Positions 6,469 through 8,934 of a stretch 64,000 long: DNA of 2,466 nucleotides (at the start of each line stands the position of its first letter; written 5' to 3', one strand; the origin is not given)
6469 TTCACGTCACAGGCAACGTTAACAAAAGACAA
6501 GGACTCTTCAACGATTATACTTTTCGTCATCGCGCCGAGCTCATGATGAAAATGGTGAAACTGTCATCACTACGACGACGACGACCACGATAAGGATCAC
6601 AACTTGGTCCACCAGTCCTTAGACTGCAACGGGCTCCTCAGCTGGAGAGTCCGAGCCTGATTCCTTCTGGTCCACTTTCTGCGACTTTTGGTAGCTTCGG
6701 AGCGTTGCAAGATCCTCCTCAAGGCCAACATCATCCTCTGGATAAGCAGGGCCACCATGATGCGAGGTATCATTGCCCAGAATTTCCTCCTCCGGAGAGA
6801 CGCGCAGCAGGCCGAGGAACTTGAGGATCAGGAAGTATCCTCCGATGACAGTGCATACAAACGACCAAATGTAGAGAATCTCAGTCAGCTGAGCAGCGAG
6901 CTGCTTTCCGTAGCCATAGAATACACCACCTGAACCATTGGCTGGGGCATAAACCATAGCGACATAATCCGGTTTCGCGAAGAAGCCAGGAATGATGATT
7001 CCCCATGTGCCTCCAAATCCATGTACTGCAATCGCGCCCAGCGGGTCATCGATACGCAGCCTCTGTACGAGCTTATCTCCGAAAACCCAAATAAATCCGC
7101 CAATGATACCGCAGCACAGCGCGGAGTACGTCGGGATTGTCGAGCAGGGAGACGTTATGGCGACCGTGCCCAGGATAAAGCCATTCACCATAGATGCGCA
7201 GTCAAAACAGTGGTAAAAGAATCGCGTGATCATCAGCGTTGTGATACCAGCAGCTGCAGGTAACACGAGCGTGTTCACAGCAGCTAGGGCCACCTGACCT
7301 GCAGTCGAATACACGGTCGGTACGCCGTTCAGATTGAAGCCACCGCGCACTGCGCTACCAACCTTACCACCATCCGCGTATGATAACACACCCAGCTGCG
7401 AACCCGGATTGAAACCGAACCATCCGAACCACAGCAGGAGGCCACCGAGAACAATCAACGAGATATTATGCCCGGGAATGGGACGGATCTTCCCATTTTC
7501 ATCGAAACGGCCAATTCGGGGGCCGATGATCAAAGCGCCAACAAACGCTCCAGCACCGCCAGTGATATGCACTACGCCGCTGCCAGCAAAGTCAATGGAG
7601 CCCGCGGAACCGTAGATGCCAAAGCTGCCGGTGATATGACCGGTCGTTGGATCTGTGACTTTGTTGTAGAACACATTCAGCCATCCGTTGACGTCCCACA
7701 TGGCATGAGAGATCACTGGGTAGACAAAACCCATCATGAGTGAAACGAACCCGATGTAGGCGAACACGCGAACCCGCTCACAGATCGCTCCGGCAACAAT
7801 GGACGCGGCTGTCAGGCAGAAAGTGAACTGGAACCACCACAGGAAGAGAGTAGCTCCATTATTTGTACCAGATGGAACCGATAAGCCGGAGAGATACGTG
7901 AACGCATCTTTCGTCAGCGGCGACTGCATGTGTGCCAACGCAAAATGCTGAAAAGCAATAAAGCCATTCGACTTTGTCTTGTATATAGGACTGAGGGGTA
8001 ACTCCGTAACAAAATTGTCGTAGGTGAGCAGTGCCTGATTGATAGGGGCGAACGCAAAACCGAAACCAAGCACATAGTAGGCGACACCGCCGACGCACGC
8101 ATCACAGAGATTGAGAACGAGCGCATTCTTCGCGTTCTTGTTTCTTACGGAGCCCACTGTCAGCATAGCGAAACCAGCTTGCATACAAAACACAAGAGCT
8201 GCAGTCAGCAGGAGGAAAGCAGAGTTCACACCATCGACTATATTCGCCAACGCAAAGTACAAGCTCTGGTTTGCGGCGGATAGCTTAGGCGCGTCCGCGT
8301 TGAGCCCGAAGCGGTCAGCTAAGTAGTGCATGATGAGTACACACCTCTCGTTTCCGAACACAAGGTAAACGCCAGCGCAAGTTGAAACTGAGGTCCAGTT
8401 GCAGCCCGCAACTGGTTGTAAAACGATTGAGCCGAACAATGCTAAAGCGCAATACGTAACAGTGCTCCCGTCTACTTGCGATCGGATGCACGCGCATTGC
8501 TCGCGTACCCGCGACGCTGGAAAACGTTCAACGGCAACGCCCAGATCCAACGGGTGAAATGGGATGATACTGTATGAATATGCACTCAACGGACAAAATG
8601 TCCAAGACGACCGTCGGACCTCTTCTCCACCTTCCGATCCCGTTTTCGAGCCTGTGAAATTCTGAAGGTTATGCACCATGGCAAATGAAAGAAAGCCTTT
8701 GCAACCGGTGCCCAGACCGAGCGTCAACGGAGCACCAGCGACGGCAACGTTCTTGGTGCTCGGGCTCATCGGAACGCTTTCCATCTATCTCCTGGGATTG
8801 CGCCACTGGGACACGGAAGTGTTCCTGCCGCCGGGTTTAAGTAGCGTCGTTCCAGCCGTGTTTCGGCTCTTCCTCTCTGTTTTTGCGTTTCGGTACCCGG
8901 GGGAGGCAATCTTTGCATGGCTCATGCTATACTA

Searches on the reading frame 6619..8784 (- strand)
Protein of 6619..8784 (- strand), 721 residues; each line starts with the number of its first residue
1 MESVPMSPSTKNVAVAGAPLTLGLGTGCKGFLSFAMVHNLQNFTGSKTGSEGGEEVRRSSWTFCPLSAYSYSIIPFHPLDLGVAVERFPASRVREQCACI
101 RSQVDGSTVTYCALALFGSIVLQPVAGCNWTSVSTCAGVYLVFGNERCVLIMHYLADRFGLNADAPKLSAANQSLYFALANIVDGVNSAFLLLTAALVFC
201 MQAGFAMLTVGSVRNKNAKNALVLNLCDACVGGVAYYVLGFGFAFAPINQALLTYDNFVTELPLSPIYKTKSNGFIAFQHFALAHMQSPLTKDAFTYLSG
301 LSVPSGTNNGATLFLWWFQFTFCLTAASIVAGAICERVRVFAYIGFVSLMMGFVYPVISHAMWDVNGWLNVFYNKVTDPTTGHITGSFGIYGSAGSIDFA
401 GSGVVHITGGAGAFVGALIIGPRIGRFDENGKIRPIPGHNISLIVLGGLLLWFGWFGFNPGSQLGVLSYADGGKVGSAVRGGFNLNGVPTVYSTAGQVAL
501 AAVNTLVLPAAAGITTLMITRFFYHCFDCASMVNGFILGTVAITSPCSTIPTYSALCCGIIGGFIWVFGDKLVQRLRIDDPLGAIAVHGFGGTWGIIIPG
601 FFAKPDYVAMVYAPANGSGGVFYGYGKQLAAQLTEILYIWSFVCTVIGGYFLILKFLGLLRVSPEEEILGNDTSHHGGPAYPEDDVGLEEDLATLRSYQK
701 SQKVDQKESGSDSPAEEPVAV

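Call 10: search_protein_families(library=pfam, proteins=[window:6619-8784:-], max_evalue=0.001)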
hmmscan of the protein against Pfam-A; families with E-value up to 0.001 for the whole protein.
window:6619-8784:- (721 aa): 1 family
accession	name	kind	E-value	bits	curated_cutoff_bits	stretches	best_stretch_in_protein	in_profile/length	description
PF00909.26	Ammonium_transp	-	5.5e-95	318.9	23.2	1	189-681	1-399/399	Ammonium Transporter Family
